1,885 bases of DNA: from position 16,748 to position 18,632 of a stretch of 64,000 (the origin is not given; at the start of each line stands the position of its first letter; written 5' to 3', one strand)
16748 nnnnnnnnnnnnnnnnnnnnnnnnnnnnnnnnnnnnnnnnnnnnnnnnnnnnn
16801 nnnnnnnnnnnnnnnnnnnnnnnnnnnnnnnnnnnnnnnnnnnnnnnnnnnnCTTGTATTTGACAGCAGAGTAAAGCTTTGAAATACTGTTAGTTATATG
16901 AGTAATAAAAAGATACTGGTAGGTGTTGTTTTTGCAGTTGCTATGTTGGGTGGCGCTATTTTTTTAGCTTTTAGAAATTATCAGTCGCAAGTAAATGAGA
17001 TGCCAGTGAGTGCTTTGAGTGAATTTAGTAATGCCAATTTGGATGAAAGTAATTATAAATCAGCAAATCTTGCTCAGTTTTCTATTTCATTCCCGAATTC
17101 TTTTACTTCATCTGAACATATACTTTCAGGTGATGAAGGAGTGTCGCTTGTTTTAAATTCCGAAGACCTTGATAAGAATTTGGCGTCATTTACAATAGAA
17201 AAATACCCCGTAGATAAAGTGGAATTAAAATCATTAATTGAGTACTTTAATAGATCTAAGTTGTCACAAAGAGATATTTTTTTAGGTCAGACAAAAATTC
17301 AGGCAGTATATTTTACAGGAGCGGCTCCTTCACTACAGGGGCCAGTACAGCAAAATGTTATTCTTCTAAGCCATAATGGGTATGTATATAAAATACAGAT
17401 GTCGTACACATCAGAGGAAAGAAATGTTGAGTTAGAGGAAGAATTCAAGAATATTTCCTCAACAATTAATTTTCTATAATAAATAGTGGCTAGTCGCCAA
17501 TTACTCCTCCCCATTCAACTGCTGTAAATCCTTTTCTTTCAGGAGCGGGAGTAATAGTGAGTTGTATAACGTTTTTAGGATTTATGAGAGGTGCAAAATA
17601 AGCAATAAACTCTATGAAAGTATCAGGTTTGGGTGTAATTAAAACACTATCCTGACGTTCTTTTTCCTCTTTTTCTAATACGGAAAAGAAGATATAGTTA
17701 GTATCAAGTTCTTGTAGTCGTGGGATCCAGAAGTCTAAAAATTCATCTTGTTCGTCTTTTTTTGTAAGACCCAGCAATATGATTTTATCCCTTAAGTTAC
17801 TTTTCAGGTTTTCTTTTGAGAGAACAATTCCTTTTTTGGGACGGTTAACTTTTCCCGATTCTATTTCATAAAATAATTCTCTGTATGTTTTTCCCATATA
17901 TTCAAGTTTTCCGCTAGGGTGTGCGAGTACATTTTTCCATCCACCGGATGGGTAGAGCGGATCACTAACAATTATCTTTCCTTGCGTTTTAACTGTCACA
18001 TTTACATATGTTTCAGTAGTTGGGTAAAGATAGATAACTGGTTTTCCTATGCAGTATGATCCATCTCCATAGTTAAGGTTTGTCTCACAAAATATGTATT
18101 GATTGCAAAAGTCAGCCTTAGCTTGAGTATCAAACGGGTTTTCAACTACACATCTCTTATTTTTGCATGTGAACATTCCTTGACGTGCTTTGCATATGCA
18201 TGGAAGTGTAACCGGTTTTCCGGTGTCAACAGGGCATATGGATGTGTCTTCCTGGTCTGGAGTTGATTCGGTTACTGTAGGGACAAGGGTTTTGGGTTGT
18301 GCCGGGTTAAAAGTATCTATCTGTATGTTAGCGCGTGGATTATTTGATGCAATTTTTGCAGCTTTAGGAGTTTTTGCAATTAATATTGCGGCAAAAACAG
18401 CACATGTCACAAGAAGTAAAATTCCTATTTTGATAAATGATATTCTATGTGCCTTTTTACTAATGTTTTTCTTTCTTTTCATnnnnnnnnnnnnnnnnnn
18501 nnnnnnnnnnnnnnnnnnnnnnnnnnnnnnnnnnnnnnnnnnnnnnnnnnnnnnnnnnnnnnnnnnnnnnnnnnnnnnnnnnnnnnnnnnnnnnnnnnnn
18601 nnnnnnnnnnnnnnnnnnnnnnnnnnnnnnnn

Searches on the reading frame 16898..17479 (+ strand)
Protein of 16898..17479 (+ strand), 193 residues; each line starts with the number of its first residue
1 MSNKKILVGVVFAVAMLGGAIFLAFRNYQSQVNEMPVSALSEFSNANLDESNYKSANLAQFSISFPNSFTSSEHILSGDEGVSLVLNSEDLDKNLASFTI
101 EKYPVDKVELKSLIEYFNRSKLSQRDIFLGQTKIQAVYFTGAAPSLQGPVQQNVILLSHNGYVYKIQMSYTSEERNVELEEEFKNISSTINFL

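Call 3: search_protein_families(library=pfam, proteins=[window:16898-17479:+], max_evalue=1)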
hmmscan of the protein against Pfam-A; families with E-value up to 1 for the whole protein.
window:16898-17479:+ (193 aa): 0 families

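Call 4: search_protein_families(library=ncbifam, proteins=[window:16898-17479:+], max_evalue=1)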
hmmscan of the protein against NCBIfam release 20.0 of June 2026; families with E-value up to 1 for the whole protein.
window:16898-17479:+ (193 aa): 1 family
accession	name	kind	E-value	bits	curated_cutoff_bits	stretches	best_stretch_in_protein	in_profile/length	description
NF040843.1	SE2200_fam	equivalog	4.2e-05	23.5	30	1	14-36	7-29/33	SE2200 family small protein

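Call 77: search_protein_families(library=padloc, proteins=[window:16898-17479:+], max_evalue=0.01)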
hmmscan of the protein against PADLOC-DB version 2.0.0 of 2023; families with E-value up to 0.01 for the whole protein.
window:16898-17479:+ (193 aa): 0 families

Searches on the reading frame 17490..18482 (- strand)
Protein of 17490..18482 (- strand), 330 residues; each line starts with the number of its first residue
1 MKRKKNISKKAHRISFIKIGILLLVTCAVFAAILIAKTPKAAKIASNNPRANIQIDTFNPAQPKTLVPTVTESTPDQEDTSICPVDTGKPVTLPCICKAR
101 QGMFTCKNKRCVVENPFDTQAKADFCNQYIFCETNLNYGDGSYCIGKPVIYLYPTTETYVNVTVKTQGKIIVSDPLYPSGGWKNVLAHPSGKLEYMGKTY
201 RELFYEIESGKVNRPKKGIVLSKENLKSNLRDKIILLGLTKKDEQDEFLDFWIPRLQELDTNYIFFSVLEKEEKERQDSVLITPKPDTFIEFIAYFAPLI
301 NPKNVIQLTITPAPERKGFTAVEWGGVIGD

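Call 3: search_protein_families(library=pfam, proteins=[window:17490-18482:-], max_evalue=1)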
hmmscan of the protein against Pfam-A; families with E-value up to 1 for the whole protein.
window:17490-18482:- (330 aa): 3 families
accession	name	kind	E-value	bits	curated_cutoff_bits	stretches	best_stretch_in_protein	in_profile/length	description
PF03441.19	FAD_binding_7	-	0.11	12.3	27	1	240-277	137-174/203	FAD binding domain of DNA photolyase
PF13800.11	Sigma_reg_N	-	0.12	13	26.3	1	5-65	1-61/91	Sigma factor regulator N-terminal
PF21270.2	SOGP_4th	-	0.17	12.6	27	1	144-176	28-61/90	Glycoside phosphorylase C-terminal domain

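Call 4: search_protein_families(library=ncbifam, proteins=[window:17490-18482:-], max_evalue=1)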
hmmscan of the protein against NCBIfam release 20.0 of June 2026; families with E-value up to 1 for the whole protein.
window:17490-18482:- (330 aa): 1 family
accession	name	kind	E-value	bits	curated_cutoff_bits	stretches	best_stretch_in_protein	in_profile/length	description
NF004797.0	PRK06145.1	equivalog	0.052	11.9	850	1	208-243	157-191/499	acyl-CoA synthetase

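Call 25: search_solved_structures(query=window:17490-18482:-, max_evalue=1)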
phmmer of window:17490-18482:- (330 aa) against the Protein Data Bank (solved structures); distinct sequences matched with E-value up to 1: 2.
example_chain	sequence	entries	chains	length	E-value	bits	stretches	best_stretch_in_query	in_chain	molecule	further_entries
2lg1_A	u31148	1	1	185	0.74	12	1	200-271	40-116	A-kinase anchor protein 13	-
6bca_A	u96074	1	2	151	0.97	11.6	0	201-271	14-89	A-kinase anchor protein 13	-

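Call 30: find_homologous_proteins(query=window:17490-18482:-)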
Query window:17490-18482:- (330 aa): 627 proteins with E <= 0.001 among 2353 candidates; the best 120 are listed.
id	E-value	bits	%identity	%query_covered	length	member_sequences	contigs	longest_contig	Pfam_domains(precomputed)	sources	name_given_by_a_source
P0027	7.9e-222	753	100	100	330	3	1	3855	-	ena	-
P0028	9.9e-183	625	81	97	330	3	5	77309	-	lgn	-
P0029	2.9e-175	600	76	100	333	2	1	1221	-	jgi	jgi:hypothetical protein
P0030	1.8e-89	318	48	97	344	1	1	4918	-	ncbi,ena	-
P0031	7.5e-84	300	44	99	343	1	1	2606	-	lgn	-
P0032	1.6e-80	289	48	100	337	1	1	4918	-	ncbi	-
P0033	3.2e-79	284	44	96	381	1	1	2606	-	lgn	-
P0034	1.5e-78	282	44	98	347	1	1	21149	-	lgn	-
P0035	1.7e-78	282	55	72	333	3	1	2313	-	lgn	-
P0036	9.0e-78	280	44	95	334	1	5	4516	-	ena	-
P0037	1.1e-77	279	65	58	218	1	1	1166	-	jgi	jgi:hypothetical protein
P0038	2.7e-77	278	52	80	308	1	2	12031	-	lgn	-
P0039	3.0e-77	278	51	75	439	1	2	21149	-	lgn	-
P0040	3.1e-77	278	52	75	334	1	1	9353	-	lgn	-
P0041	4.4e-77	277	47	96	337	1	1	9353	-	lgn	-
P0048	1.3e-74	269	46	98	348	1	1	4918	-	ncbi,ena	-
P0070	1.2e-69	253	42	94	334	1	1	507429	-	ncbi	-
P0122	3.7e-63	232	50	71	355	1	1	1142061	-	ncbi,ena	-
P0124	4.9e-63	231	59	56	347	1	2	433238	-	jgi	jgi:hypothetical protein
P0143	3.6e-60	222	43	84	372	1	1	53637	-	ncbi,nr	ncbi:MAG TPA: hypothetical protein VG917_05025 [Patescibacteria group bacterium]|nr:hypothetical pro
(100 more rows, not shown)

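Call 45: find_encoding_contigs(protein=P0122, flank=10000, max_places=1)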
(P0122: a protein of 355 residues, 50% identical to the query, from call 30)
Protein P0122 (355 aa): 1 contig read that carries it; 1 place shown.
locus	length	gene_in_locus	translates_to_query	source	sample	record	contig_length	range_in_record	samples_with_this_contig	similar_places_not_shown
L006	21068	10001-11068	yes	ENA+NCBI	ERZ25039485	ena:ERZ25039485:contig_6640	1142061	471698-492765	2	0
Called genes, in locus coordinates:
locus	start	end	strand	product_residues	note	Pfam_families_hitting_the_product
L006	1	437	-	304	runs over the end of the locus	PF03446:NAD_binding_2, PF00393:6PGD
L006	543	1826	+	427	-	PF02812:ELFV_dehydrog_N, PF00208:ELFV_dehydrog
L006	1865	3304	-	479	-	PF00479:G6PD_N, PF02781:G6PD_C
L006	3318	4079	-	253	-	PF01182:Glucosamine_iso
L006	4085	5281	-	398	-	PF02163:Peptidase_M50, PF13180:PDZ_2 (weak), PF17820:PDZ_6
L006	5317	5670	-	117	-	PF05635:23S_rRNA_IVP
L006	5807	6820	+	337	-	-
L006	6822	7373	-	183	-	PF01765:RRF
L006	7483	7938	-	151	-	PF25025:EF-Ts_N (weak), PF00889:EF_TS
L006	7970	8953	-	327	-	PF00318:Ribosomal_S2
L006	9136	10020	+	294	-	PF00092:VWA, PF13519:VWA_2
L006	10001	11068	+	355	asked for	-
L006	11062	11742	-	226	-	-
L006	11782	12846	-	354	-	PF00464:SHMT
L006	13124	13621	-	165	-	PF00186:DHFR_1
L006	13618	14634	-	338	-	PF00303:Thymidylat_synt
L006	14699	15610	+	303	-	PF00005:ABC_tran, PF13304:AAA_21 (faint)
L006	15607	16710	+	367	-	PF12698:ABC2_membrane_3, PF01061:ABC2_membrane, PF12730:ABC2_membrane_4 (weak)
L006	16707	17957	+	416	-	PF12698:ABC2_membrane_3, PF12679:ABC2_membrane_2 (weak), PF01061:ABC2_membrane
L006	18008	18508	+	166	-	-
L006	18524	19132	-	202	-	PF06559:DCD_N (faint), PF22769:DCD, PF00692:dUTPase (weak)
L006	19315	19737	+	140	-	PF07963:N_methyl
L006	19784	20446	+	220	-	-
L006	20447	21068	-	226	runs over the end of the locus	PF01712:dNK, PF02223:Thymidylate_kin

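Call 46: find_encoding_contigs(protein=P0143, flank=10000, max_places=1)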
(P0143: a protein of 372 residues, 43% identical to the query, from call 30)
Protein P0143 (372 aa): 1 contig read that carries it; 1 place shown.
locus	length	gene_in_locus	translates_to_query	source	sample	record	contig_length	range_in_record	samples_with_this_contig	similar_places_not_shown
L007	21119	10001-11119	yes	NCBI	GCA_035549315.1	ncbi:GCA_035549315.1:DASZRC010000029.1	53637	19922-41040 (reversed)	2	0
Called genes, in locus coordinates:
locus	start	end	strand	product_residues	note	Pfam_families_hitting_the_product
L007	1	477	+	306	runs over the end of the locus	PF13354:Beta-lactamase2, PF00768:Peptidase_S11 (faint)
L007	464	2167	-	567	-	PF13231:PMT_2 (weak)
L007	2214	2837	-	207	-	PF21176:RecR_HhH, PF02132:RecR_ZnF (weak), PF01751:Toprim, PF13662:Toprim_4, PF21175:RecR_C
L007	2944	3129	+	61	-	-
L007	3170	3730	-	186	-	PF01765:RRF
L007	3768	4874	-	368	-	PF02163:Peptidase_M50, PF04495:GRASP55_65 (weak), PF13180:PDZ_2, PF17820:PDZ_6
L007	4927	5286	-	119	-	-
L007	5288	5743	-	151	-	PF25025:EF-Ts_N, PF00889:EF_TS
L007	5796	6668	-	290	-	-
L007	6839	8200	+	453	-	-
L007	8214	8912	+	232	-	PF01255:Prenyltransf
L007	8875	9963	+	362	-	PF00348:polyprenyl_synt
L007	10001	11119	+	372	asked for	-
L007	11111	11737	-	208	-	-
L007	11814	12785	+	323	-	-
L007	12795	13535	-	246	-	-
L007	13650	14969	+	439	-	PF00464:SHMT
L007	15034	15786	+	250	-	PF13238:AAA_18 (weak), PF01202:SKI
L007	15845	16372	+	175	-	PF20720:nSTAND3 (faint), PF00004:AAA (weak), PF13238:AAA_18, PF01202:SKI, PF13207:AAA_17 (faint)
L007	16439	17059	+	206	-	PF06161:DUF975, PF06790:UPF0259 (weak)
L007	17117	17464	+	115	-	PF05635:23S_rRNA_IVP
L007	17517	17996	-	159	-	PF00186:DHFR_1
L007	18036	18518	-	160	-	PF11969:DcpS_C, PF01230:HIT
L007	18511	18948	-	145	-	PF00293:NUDIX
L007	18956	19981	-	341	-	PF00303:Thymidylat_synt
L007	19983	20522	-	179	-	PF06559:DCD_N (weak), PF22769:DCD, PF00692:dUTPase (weak)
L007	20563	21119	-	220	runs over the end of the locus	PF01712:dNK, PF02223:Thymidylate_kin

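Call 56: predict_structure(alignment_id=A4)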
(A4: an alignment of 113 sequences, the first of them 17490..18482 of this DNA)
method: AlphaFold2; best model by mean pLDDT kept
length: 330 residues; sequences in the alignment: 113
mean_pLDDT: 81.4   pTM: 0.65
mean pLDDT of the five models: 81.4, 81.1, 81.0, 80.7, 80.7
residues with pLDDT >= 90: 165; 70-90: 75; 50-70: 50; < 50: 40
segments of 3 or more residues with pLDDT < 50: 41-47, 49-54, 56-62, 71-77, 119-121
pLDDT, mean of each block of 10 residues (from residue 1): 56 66 91 76 47 45 51 53 76 75 81 59 57 72 79 98 93 86 98 94 87 96 98 98 93 90 98 95 98 97 95 96 94
secondary structure, 60 per line:
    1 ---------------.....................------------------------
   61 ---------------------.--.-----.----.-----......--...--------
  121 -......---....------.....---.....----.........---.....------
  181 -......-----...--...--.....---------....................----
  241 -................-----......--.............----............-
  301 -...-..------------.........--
elements in order: H16-36 E102-107 E110-112 H122-127 H131-134 E141-145 E149-153 E158-166 E170-174 E182-187 E193-195 E198-200 E203-207 E217-222 H223-236 H242-257 E263-268 H271-277 E278-283 E288-299 E320-328

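Call 67: fold_search(model_id=the predicted structure, library=pdb)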
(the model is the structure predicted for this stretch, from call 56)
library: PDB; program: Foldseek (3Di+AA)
matches with E <= 10: 95; with E <= 0.001: 0
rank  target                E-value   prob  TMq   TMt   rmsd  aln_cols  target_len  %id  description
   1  9ne6_A                9.1e-01  0.01  0.09  0.04  26.0       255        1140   10  Human polymerase epsilon bound to PCNA and DNA with an in-situ-generated mismatch in the mismatch-editing state (released 2025-06-04)
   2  9ne7_A                1.0e+00  0.01  0.07  0.03  26.6       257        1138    8  Human polymerase epsilon bound to PCNA and DNA with an in-situ-generated mismatch in the Pol-backtracking state (released 2025-06-04)
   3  9grn_C                1.4e+00  0.05  0.12  0.09  17.8       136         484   11  Crystal structure of the engineered C-terminal phosphatase domain from Saccharomyces cerevisiae Vip1 (apo, loop deleti (released 2025-02-26)
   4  9k09_D                1.5e+00  0.01  0.06  0.04  21.9       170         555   13  Cyanophage A4 portal-tail complex (released 2025-04-09)
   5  3tht_D                1.6e+00  0.01  0.07  0.07  18.9       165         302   12  Crystal structure and RNA binding properties of the RRM/AlkB domains in human ABH8, an enzyme catalyzing tRNA hypermod (released 2011-11-02)
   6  9nea_A                1.7e+00  0.01  0.07  0.03  26.4       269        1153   11  Human polymerase epsilon bound to PCNA and DNA with a pre-existing mismatch in the blocked conformation II (released 2025-06-04)
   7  6h1v_A                1.7e+00  0.01  0.07  0.03  28.4       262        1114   10  The crystal structure of Pol2CORE in complex with DNA and an incoming nucleotide, carrying an Fe-S cluster (released 2019-04-24)
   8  1vpk                  1.8e+00  0.01  0.10  0.10  15.3       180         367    8  Crystal structure of DNA polymerase III, beta subunit (TM0262) from Thermotoga maritima at 2.00 A resolution (released 2004-11-23)
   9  9gro_A                1.9e+00  0.04  0.12  0.09  17.6       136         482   11  Crystal structure of the engineered C-terminal phosphatase domain from Saccharomyces cerevisiae Vip1 in complex with 1 (released 2025-02-26)
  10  6uuj_C                1.9e+00  0.01  0.07  0.08  17.6       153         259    8  Structure of PE5-PPE4-EspG3 complex from the type VII (ESX-3) secretion system, space group P212121 (released 2020-01-29)
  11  5oki_A                1.9e+00  0.01  0.07  0.06  26.9       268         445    9  Crystal structure of the Ctf18-1-8 module from Ctf18-RFC in complex with a 63 kDa fragment of DNA Polymerase epsilon (released 2017-12-20)
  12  7xff_B                2.3e+00  0.01  0.11  0.16  17.2       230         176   10  Polysaccharide export protein Wza (released 2022-05-04)
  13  4tr8_B                2.9e+00  0.01  0.07  0.07  18.1       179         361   11  Crystal structure of DNA polymerase sliding clamp from Pseudomonas aeruginosa (released 2014-09-10)
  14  1p35_B                3.1e+00  0.02  0.11  0.12  19.2       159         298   13  CRYSTAL STRUCTURE OF BACULOVIRUS P35 (released 1999-06-01)
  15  4l4w_B                3.1e+00  0.01  0.06  0.07  19.0       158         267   11  Structure of EspG3 chaperone from the type VII (ESX-3) secretion system (released 2014-06-11)
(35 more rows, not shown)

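Call 73: search_protein_families(library=pfam, alignment_id=A4, max_evalue=0.1)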
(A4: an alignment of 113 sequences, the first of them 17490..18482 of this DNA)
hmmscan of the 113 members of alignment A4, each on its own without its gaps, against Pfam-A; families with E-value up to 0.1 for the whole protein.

A. member 1, window:17490-18482:- (330 aa): 0 families

B. families by the number of members that match (of 113 scanned): 22 families
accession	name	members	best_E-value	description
PF00093.24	VWC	3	0.023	von Willebrand factor type C domain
PF06191.17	DUF995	2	0.0087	Protein of unknown function (DUF995)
PF21270.2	SOGP_4th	2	0.088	Glycoside phosphorylase C-terminal domain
PF16101.10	PRIMA1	1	0.0047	Proline-rich membrane anchor 1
PF19899.4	DUF6372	1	0.0074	Family of unknown function (DUF6372)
PF01462.23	LRRNT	1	0.0081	Leucine rich repeat N-terminal domain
PF07648.20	Kazal_2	1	0.0097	Kazal-type serine protease inhibitor domain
PF13800.11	Sigma_reg_N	1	0.01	Sigma factor regulator N-terminal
PF12714.13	TILa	1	0.011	TILa domain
PF02977.21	CarbpepA_inh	1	0.016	Carboxypeptidase A inhibitor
PF05714.16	PFam54_60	1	0.027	Borrelia Bbcrasp-1 domain containing protein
PF03929.21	PepSY_TM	1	0.032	PepSY-associated TM region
PF24799.1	Paxt-1_C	1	0.041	Partner of xrn-2 protein 1-like, C-terminal domain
PF22687.1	BRCA2_TR2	1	0.043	BRCA2 TR2 domain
PF18559.7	Exop_C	1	0.043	Galactose-binding domain-like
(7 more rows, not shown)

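Call 74: search_protein_families(library=ncbifam, alignment_id=A4, max_evalue=0.1)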
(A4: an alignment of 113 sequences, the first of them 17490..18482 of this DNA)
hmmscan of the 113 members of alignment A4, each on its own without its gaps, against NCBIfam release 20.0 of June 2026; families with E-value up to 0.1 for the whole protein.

A. member 1, window:17490-18482:- (330 aa): 1 family
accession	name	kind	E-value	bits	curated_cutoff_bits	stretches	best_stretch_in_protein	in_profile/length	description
NF004797.0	PRK06145.1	equivalog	0.052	11.9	850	1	208-243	157-191/499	acyl-CoA synthetase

B. families by the number of members that match (of 113 scanned): 19 families
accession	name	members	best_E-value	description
NF003761.0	PRK05352.1-4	12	0.0031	Na(+)-translocating NADH-quinone reductase subunit A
NF042931.1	SAG1386_EF1546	4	0.0026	SAG1386/EF1546 family surface-associated protein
TIGR03943.1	TIGR03943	1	0.0066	TIGR03943 family putative permease subunit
NF040592.1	tRNA_mod_ArcS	1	0.0089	archaeosine synthase subunit alpha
NF045937.1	MSC_0624_12TM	1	0.014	MSC_0624 family F1-like ATPase-associated membrane protein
NF033761.1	gliding_GltJ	1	0.018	adventurous gliding motility protein GltJ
NF041283.1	PrgP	1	0.027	ParA superfamily DNA segregation protein PrgP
NF052345.1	S_layer_anammox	1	0.043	Kustd1514 family S-layer glycoprotein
NF010008.0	PRK13481.1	1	0.048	glycosyltransferase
NF037973.1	metallo_SslE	1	0.049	lipoprotein metalloprotease SslE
NF007285.1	PRK09752.1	1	0.05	AIDA-I family autotransporter adhesin YfaL/EhaC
NF004797.0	PRK06145.1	1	0.052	acyl-CoA synthetase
TIGR01459.1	HAD-SF-IIA-hyp4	1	0.052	TIGR01459 family HAD-type hydrolase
NF003759.0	PRK05352.1-2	1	0.064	Na(+)-translocating NADH-quinone reductase subunit A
NF033186.1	internalin_K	1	0.069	class 1 internalin InlK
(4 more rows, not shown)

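Call 76: search_solved_structures(query=A4, max_evalue=1)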
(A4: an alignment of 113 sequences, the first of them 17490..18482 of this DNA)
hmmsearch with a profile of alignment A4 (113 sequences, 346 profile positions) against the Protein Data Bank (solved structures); distinct sequences matched with E-value up to 1: 0.

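Call 77: search_protein_families(library=padloc, proteins=[window:17490-18482:-], max_evalue=0.01)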
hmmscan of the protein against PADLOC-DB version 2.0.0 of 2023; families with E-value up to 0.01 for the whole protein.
window:17490-18482:- (330 aa): 0 families

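Call 81: find_encoding_contigs(protein=P0070, flank=7000, max_places=1)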
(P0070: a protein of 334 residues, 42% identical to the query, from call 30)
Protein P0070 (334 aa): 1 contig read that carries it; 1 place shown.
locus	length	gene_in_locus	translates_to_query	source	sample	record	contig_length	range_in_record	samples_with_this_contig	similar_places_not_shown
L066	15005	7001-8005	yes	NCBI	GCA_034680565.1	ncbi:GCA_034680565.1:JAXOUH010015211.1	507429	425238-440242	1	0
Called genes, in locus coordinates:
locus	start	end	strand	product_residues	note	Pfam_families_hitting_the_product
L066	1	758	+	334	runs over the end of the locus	PF02449:Glyco_hydro_42 (faint)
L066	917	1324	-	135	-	PF15919:HicB_lk_antitox (weak), PF21748:UPF0150 (weak), PF05534:HicB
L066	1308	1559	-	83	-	PF07927:HicA_toxin (weak)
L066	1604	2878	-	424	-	PF03551:PadR (faint), PF08461:WHD_RNase_R (faint), PF21476:PF0610-like_N (faint)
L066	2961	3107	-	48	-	-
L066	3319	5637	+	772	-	PF00912:Transgly, PF00905:Transpeptidase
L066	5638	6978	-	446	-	-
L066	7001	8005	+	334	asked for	-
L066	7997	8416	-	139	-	-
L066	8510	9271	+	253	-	PF06482:Endostatin (weak), PF07588:DUF1554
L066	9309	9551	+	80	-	PF00584:SecE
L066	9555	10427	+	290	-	PF02357:NusG, PF00467:KOW (weak)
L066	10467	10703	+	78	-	-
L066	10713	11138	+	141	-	PF03946:Ribosomal_L11_N, PF00298:Ribosomal_L11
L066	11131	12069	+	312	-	PF00687:Ribosomal_L1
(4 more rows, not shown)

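Call 82: find_encoding_contigs(protein=P0124, flank=7000, max_places=1)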
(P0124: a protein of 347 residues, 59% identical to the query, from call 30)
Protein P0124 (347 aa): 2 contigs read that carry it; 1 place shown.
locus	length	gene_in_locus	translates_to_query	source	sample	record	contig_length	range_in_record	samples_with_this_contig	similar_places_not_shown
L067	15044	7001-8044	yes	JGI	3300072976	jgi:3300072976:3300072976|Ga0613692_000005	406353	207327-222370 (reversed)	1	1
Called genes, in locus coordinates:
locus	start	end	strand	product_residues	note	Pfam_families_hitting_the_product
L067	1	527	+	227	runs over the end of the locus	-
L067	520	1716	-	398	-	PF02163:Peptidase_M50, PF00595:PDZ, PF17820:PDZ_6 (weak)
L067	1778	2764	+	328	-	-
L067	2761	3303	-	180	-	PF01765:RRF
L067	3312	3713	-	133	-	PF13366:PDDEXK_3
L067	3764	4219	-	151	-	PF25025:EF-Ts_N (faint), PF00889:EF_TS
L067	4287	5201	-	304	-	PF00318:Ribosomal_S2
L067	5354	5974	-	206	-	-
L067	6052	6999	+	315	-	PF00092:VWA, PF13519:VWA_2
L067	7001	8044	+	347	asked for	-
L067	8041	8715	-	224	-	-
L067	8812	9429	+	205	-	-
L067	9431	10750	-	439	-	PF00464:SHMT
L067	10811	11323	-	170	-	PF00186:DHFR_1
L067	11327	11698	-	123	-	PF05635:23S_rRNA_IVP, PF22296:bAvd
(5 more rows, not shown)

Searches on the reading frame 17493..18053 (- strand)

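Call 59: search_protein_families(library=pfam, proteins=[window:17493-18053:-], max_evalue=1)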
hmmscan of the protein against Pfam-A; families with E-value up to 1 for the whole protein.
seq(187 aa): 2 families
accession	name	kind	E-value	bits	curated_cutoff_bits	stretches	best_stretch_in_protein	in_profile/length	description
PF03441.19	FAD_binding_7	-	0.052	13.4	27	1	97-134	137-174/203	FAD binding domain of DNA photolyase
PF21270.2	SOGP_4th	-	0.16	12.7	27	1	1-33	28-61/90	Glycoside phosphorylase C-terminal domain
